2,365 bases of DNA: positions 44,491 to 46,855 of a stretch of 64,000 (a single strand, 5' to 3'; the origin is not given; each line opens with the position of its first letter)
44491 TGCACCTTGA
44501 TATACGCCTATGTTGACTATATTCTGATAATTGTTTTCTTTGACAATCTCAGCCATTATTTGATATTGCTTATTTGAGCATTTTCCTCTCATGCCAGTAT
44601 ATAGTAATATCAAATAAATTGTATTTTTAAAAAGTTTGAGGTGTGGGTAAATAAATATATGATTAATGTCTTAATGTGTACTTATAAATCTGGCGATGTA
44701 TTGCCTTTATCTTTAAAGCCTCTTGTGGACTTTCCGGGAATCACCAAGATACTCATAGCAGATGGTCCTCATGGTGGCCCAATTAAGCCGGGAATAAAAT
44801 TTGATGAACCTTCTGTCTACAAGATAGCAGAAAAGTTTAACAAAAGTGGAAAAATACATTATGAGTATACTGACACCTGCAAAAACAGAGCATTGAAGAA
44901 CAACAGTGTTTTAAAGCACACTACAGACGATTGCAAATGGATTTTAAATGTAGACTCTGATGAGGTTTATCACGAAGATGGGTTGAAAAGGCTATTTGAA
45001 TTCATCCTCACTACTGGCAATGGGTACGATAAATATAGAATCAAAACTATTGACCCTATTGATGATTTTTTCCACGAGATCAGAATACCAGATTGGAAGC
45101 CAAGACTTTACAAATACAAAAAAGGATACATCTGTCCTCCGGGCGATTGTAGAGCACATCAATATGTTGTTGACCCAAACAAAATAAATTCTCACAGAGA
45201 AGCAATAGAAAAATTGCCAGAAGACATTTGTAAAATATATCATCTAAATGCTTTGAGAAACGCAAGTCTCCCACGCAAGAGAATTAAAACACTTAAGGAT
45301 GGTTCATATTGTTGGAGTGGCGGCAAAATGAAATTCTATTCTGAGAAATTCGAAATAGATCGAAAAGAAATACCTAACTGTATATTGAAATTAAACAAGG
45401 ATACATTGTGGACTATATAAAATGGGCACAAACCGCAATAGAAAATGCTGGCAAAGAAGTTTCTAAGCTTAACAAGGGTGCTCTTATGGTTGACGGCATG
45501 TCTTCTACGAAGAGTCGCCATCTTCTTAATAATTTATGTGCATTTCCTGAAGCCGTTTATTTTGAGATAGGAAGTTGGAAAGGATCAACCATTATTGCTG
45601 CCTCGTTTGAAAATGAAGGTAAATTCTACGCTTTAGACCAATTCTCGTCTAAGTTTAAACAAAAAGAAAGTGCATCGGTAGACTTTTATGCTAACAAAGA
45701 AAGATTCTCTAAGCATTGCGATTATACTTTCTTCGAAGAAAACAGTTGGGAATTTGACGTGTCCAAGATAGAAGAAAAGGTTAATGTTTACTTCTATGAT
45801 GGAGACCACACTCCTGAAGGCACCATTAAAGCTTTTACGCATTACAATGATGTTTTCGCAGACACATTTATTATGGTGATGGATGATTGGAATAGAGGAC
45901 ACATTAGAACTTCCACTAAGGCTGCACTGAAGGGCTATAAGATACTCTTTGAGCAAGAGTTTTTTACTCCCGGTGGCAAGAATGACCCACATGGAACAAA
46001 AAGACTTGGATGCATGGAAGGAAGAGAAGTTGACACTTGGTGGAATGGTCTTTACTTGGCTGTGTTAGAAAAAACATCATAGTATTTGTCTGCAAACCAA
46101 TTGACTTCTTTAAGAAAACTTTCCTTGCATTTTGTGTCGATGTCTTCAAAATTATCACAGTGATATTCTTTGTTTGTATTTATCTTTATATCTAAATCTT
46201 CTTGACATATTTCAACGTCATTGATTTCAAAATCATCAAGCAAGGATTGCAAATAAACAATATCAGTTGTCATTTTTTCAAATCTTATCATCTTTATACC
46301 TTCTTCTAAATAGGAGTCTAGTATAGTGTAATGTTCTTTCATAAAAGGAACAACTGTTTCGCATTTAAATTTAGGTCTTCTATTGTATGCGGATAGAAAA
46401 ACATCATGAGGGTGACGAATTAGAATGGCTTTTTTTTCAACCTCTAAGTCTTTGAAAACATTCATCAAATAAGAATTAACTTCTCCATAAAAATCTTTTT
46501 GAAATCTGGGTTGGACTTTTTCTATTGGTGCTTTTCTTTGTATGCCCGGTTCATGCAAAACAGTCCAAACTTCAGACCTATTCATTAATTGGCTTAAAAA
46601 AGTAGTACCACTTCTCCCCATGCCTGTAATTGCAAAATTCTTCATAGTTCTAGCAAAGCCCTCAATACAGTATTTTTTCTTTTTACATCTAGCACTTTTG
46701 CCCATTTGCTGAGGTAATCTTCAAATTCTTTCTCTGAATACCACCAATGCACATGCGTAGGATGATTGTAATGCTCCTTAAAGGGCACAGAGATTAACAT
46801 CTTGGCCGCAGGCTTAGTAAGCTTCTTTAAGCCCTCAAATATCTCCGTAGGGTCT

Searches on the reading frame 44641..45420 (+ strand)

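Call 108: search_protein_families(library=pfam, proteins=[window:44641-45420:+], max_evalue=0.001)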
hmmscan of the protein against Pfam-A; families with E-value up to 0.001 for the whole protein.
window:44641-45420:+ (259 aa): 1 family
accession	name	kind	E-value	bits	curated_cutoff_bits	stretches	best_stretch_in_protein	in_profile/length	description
PF00535.33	Glycos_transf_2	-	2e-05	25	23.3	1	61-159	43-139/168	Glycosyl transferase family 2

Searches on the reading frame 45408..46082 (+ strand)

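Call 108: search_protein_families(library=pfam, proteins=[window:45408-46082:+], max_evalue=0.001)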
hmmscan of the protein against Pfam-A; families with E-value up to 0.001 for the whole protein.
window:45408-46082:+ (224 aa): 1 family
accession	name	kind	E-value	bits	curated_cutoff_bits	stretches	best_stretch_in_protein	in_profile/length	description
PF13578.12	Methyltransf_24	-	2.9e-07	31.8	26.3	1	53-161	2-105/105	Methyltransferase domain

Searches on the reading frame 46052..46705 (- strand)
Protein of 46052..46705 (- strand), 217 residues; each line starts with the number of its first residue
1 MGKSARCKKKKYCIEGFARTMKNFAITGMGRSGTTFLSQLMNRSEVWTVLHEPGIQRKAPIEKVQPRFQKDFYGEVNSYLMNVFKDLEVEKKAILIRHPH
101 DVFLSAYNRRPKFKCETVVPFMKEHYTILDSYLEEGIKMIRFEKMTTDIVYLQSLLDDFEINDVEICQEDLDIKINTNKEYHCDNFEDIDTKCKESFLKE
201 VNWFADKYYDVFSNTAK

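Call 108: search_protein_families(library=pfam, proteins=[window:46052-46705:-], max_evalue=0.001)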
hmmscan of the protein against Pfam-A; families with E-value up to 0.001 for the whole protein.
window:46052-46705:- (217 aa): 1 family
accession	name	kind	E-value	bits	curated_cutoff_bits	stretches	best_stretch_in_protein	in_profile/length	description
PF13469.12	Sulfotransfer_3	-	0.0004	21.1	27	1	25-72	3-42/216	Sulfotransferase family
